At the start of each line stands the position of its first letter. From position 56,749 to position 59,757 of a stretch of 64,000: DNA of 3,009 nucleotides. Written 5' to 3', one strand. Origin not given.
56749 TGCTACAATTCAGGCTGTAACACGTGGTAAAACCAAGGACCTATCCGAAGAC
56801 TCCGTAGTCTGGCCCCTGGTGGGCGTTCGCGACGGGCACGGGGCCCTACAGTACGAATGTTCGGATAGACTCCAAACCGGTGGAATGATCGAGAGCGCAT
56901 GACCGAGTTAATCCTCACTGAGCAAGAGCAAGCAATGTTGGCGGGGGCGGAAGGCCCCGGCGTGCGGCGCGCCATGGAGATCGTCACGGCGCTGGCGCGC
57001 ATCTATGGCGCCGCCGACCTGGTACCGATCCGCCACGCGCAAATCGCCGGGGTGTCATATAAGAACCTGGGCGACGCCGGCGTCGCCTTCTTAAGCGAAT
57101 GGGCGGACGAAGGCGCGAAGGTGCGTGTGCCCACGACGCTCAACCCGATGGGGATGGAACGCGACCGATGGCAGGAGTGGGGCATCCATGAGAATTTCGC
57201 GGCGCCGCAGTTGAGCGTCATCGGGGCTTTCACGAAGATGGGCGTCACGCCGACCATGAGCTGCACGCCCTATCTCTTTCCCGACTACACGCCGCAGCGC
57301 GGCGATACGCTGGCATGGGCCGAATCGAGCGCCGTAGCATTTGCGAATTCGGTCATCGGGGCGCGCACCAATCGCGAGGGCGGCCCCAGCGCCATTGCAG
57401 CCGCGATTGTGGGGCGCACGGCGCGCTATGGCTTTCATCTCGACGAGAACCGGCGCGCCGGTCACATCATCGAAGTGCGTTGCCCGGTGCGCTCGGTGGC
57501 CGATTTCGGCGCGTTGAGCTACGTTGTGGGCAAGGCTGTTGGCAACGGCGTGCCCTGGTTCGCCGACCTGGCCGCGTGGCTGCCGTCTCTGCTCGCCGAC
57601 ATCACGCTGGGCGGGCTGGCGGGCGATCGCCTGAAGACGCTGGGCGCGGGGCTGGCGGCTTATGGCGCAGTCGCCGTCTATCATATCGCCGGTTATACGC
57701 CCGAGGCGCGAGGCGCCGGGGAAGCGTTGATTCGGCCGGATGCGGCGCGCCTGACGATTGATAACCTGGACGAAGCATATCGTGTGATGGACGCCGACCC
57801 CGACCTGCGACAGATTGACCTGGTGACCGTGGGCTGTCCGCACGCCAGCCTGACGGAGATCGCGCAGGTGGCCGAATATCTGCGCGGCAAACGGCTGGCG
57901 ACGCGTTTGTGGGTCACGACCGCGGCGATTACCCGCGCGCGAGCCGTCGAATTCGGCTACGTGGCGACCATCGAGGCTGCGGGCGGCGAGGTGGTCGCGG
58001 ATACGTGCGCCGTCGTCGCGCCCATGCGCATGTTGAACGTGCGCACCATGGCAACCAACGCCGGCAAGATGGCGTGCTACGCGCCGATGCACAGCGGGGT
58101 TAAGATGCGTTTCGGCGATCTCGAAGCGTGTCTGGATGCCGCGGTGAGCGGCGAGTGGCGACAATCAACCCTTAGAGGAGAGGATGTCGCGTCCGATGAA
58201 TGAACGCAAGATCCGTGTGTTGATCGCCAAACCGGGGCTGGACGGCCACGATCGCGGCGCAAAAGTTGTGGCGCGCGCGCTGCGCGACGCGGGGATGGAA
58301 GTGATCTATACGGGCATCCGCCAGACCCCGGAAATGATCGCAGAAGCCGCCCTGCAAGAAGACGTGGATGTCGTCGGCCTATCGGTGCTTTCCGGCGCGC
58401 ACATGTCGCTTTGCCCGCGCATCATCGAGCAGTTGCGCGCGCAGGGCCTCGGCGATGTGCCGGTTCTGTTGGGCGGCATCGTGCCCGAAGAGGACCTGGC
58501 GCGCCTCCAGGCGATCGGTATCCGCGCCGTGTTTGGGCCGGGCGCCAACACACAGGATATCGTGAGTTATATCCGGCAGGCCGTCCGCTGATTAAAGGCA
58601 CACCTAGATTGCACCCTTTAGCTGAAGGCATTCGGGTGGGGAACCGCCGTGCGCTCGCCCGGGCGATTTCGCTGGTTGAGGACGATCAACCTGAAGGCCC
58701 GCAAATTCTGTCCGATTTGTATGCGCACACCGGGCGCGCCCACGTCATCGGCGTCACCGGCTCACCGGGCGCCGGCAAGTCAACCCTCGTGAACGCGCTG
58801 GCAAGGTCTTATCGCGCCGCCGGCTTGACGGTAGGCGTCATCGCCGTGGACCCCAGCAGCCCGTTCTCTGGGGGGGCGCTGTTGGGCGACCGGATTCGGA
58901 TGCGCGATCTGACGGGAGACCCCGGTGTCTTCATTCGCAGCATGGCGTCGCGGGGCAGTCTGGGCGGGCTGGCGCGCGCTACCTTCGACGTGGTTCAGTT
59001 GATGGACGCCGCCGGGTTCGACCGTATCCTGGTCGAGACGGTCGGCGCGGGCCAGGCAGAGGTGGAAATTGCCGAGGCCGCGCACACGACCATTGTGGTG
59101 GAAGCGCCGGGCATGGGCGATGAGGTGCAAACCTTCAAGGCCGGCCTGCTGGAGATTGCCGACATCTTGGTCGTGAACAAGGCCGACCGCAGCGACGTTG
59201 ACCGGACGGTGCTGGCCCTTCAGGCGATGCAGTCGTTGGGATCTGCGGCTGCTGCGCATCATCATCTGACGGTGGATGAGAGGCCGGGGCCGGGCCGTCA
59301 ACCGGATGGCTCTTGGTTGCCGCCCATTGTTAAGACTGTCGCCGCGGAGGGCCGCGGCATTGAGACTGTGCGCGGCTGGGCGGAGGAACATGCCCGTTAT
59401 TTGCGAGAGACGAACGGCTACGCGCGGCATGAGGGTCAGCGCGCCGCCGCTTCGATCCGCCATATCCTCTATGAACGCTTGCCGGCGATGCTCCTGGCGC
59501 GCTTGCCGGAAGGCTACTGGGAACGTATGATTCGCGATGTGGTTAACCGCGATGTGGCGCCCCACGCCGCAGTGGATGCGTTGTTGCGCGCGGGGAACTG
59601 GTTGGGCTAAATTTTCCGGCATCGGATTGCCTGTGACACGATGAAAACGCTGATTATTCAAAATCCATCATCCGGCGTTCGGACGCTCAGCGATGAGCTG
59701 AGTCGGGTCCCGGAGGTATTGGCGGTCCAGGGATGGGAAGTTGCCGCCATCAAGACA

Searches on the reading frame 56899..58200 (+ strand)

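Call 82: search_protein_families(library=pfam, proteins=[window:56899-58200:+], max_evalue=0.001)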
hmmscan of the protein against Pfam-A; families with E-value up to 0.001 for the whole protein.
window:56899-58200:+ (434 aa): 1 family
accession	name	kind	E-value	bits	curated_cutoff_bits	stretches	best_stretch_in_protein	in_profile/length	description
PF04412.18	AcnX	-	2.1e-137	458.6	31.5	1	5-412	2-399/400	Aconitase X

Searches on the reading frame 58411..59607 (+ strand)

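Call 82: search_protein_families(library=pfam, proteins=[window:58411-59607:+], max_evalue=0.001)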
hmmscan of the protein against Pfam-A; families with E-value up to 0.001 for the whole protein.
window:58411-59607:+ (399 aa): 11 families
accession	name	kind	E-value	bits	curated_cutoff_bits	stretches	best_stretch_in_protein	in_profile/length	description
PF03308.22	MeaB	-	1.3e-91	306.8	23.1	1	82-359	1-266/273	Methylmalonyl Co-A mutase-associated GTPase MeaB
PF02492.25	cobW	-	7e-08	32.7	20.7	1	112-266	2-161/180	CobW/HypB/UreG, nucleotide-binding domain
PF13191.12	AAA_16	-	6.7e-05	23.9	32.6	1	105-149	19-63/167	AAA ATPase domain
PF13604.12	AAA_30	-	7.8e-05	22.9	27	1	107-146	15-54/191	AAA domain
PF01926.29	MMR_HSR1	-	0.00011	22.7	21.9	0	113-136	2-24/113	50S ribosome-binding GTPase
PF13401.12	AAA_22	-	0.00018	22.3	27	0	110-158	5-51/130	AAA domain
PF00005.33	ABC_tran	-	0.00024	22.1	25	1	109-146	10-44/137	ABC transporter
PF03029.23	ATP_bind_1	-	0.00058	20.2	27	0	115-150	1-36/240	Conserved hypothetical ATP binding protein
PF20720.3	nSTAND3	-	0.00087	19.5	27.2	0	110-141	17-48/155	Novel STAND NTPase 3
PF03266.21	NTPase_1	-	0.00089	19.6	23.9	0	113-144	2-33/168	NTPase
PF01656.29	CbiA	-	0.0009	19.6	25.4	0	117-222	6-54/125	CobQ/CobB/MinD/ParA nucleotide binding domain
